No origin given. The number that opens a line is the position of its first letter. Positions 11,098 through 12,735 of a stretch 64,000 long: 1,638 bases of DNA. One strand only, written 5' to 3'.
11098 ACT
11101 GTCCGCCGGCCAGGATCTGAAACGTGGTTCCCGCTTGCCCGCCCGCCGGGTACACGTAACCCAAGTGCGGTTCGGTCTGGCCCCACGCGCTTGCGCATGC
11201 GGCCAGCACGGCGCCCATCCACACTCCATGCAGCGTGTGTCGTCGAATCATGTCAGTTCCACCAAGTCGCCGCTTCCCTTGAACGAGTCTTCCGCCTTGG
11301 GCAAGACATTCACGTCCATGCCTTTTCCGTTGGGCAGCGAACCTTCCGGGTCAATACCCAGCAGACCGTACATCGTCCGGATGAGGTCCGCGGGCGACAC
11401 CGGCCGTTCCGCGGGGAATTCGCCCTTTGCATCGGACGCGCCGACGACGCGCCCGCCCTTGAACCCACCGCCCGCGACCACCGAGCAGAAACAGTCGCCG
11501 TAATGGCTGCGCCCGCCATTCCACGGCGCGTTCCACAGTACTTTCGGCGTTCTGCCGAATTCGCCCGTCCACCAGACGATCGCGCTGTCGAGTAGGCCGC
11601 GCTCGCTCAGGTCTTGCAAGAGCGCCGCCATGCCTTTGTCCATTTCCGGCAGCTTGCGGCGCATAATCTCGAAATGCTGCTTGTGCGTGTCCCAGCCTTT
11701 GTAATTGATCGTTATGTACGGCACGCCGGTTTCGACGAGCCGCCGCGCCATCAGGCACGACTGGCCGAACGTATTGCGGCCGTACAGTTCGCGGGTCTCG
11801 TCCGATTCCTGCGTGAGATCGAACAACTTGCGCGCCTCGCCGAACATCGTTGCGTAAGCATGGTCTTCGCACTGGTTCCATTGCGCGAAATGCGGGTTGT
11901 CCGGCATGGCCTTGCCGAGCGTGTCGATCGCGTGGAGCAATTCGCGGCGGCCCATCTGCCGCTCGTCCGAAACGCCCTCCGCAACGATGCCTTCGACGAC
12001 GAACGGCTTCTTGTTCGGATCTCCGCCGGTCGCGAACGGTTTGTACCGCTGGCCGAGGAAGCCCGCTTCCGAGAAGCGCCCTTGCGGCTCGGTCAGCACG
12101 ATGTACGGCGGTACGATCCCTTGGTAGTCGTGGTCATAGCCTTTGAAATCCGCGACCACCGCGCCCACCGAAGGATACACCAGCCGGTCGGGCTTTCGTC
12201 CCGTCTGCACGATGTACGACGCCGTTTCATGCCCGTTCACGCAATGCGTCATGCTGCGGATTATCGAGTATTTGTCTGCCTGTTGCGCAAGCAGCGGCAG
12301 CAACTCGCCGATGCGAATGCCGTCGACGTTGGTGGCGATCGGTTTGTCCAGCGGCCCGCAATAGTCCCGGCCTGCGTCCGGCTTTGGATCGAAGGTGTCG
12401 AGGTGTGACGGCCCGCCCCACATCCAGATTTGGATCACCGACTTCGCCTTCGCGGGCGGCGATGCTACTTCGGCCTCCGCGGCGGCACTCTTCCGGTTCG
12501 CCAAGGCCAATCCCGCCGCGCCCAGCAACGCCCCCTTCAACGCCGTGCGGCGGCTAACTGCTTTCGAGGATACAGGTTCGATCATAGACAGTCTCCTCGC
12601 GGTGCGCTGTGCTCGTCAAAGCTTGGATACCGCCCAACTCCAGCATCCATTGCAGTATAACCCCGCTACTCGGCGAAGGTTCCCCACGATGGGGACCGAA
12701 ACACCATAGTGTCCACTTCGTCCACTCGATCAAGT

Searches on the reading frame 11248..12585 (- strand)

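Call 6: search_protein_families(library=pfam, proteins=[window:11248-12585:-], max_evalue=0.01)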
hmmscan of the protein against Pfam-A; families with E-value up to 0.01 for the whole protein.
window:11248-12585:- (445 aa): 1 family
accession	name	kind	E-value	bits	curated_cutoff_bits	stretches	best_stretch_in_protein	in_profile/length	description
PF07394.17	DUF1501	-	5.9e-97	325.7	27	1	47-425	1-377/390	Protein of unknown function (DUF1501)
